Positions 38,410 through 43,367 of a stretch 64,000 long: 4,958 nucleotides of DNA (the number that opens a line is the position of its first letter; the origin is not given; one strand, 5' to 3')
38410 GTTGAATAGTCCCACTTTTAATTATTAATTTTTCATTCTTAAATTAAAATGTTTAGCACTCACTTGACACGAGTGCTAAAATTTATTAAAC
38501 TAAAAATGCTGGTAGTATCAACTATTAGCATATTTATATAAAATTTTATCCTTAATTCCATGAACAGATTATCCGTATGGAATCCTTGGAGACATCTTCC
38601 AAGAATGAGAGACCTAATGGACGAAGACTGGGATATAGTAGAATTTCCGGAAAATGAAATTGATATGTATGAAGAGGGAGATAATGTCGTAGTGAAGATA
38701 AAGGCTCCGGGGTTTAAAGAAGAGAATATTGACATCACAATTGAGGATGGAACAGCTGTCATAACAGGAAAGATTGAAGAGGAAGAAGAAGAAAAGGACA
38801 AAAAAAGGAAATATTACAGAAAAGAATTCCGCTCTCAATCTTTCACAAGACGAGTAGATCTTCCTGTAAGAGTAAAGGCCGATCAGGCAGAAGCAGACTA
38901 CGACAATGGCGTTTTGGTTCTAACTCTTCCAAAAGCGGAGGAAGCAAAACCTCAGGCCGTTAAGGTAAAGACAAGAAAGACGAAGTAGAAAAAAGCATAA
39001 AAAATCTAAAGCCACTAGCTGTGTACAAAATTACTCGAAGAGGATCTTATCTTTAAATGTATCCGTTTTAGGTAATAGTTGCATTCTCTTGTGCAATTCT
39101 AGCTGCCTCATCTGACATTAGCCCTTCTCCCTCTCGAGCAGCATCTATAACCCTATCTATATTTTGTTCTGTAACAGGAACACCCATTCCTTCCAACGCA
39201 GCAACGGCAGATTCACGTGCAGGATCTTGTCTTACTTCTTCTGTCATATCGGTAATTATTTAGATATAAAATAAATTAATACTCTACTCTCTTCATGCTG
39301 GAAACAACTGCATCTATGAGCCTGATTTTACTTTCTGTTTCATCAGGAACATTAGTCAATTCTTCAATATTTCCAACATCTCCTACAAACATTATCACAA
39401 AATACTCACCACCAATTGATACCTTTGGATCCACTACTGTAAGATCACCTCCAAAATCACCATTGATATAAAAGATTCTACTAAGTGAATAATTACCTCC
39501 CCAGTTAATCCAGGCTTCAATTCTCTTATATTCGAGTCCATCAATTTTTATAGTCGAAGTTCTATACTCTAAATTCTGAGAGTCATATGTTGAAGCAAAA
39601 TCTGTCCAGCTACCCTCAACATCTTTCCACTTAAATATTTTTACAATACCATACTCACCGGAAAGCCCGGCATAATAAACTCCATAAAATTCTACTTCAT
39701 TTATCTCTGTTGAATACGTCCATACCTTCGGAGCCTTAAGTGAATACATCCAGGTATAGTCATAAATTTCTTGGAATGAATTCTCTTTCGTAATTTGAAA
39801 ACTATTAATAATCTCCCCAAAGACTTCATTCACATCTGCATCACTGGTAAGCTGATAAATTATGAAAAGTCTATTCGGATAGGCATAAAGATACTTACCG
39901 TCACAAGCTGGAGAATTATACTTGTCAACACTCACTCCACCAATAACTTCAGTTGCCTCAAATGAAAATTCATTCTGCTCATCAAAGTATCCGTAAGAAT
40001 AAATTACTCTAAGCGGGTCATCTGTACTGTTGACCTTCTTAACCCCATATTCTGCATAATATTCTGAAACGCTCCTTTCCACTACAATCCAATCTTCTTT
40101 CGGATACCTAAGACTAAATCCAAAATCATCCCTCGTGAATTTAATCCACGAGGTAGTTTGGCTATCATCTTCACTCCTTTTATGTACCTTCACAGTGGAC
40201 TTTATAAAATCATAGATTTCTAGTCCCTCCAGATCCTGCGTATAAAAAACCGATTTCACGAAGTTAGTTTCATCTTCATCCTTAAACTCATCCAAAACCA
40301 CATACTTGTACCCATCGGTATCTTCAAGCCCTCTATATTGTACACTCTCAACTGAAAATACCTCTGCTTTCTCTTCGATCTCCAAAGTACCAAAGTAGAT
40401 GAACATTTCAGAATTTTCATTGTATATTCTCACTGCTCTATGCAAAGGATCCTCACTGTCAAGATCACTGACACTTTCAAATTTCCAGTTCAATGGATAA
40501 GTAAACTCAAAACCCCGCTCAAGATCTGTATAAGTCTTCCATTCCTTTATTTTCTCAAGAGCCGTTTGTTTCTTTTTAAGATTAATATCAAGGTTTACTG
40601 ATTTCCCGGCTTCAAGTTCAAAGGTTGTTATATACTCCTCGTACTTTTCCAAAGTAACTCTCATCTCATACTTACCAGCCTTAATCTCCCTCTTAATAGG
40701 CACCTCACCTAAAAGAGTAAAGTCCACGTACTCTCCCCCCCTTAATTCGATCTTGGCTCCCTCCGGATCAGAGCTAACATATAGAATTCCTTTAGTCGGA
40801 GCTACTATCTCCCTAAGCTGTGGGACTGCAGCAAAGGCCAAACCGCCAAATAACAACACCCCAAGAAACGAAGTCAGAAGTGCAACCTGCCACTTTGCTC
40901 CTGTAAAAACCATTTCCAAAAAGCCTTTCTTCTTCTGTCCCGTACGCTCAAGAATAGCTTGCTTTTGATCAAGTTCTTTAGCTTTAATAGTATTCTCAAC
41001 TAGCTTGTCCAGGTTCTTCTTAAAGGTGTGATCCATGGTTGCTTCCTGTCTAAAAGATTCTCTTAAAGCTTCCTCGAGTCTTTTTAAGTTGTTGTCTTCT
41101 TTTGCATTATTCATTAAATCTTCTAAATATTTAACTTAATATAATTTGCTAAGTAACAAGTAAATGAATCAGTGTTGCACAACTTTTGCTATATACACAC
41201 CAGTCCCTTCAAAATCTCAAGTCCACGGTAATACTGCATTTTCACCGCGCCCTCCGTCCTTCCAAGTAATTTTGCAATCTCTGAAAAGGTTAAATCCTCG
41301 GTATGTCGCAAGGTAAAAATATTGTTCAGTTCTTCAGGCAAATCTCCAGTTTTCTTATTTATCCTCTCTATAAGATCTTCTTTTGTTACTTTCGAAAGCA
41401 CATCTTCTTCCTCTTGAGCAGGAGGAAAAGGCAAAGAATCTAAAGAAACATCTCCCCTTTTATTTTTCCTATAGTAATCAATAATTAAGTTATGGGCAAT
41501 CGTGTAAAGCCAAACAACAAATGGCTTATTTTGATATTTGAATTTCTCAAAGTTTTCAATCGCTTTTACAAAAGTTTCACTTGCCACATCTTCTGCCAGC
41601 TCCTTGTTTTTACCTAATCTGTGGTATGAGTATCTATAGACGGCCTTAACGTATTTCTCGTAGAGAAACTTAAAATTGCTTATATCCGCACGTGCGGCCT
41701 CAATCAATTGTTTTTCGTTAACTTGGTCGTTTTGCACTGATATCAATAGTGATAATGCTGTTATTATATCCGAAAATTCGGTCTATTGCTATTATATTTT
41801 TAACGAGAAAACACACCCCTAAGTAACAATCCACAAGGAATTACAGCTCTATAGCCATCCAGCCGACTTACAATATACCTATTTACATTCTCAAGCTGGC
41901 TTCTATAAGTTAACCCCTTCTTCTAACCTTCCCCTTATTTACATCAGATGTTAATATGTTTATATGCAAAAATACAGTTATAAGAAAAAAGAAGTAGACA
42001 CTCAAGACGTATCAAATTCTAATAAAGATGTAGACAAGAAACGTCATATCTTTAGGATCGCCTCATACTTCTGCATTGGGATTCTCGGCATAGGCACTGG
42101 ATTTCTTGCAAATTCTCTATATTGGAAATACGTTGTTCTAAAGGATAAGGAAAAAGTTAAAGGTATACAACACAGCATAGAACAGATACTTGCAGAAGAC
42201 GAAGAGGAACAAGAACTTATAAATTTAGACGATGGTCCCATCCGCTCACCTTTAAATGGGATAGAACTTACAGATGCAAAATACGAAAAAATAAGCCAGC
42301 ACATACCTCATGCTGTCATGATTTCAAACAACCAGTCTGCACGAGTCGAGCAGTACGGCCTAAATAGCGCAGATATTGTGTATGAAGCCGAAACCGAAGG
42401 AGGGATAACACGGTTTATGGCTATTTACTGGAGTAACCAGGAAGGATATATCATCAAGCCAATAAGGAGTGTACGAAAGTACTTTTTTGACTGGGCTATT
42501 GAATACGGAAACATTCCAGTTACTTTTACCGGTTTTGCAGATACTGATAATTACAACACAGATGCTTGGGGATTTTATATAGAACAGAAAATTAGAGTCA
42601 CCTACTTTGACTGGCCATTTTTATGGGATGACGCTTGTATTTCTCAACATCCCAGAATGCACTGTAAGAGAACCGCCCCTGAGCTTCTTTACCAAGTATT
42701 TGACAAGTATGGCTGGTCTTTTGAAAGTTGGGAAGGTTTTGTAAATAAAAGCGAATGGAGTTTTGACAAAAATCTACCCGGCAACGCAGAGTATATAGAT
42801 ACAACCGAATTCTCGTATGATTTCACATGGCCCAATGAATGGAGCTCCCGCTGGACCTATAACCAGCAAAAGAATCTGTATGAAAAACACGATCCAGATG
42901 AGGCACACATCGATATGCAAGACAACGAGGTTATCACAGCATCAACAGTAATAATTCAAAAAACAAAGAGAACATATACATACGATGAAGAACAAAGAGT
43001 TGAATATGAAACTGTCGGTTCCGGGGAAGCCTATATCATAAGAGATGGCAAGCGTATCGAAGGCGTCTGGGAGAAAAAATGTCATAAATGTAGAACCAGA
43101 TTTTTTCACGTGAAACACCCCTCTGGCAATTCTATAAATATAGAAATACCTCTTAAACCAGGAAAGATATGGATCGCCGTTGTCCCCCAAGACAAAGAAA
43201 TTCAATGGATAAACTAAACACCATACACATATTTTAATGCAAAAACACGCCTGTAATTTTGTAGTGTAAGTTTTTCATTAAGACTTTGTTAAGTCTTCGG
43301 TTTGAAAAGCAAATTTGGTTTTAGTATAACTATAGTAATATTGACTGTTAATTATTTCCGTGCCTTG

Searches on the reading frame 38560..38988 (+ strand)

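Call 87: search_protein_families(library=pfam, proteins=[window:38560-38988:+], max_evalue=0.001)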
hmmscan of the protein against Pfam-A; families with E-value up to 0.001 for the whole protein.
window:38560-38988:+ (142 aa): 2 families
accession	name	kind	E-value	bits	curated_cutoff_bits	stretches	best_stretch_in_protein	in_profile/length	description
PF00011.27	HSP20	-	3.3e-21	75.8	20.8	1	36-136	2-101/102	Hsp20/alpha crystallin family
PF17886.7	ArsA_HSP20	-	4.8e-05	23.3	22.5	1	41-121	2-61/63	HSP20-like domain found in ArsA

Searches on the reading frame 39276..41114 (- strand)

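Call 39: search_protein_families(library=pfam, proteins=[window:39276-41114:-], max_evalue=0.001)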
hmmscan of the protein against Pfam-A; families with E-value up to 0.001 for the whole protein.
window:39276-41114:- (612 aa): 2 families
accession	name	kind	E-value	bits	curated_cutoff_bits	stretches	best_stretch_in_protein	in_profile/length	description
PF08308.17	PEGA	-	3.3e-11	43.4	20.8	1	109-183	2-71/71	PEGA domain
PF18933.6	PsbP_2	-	0.00056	20.4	27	0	310-373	31-91/184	PsbP-like protein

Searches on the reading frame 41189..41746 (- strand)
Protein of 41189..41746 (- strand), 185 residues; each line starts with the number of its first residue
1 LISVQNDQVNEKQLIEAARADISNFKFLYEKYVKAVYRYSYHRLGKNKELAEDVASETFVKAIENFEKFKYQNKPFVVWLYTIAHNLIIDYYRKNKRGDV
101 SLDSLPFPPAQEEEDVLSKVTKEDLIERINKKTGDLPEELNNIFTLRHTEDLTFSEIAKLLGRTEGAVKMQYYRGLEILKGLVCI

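Call 87: search_protein_families(library=pfam, proteins=[window:41189-41746:-], max_evalue=0.001)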
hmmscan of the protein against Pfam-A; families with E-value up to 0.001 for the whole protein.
window:41189-41746:- (185 aa): 3 families
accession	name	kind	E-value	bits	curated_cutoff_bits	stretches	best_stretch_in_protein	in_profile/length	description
PF04542.20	Sigma70_r2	-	3.3e-18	65.7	24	1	28-97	1-70/71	Sigma-70 region 2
PF08281.18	Sigma70_r4_2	-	2.9e-10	40.1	25.7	1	136-177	11-52/54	Sigma-70, region 4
PF04545.22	Sigma70_r4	-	9.6e-08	31.9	24.1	1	135-180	4-49/50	Sigma-70, region 4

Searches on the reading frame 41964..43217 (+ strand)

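Call 39: search_protein_families(library=pfam, proteins=[window:41964-43217:+], max_evalue=0.001)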
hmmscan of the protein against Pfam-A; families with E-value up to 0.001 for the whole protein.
window:41964-43217:+ (417 aa): 2 families
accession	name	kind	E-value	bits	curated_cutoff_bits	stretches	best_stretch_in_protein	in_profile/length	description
PF11258.13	DUF3048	-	3.8e-26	92.4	25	1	108-195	9-95/148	Protein of unknown function (DUF3048) N-terminal domain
PF17479.7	DUF3048_C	-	6.1e-21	75.3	25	1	292-404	8-114/114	Protein of unknown function (DUF3048) C-terminal domain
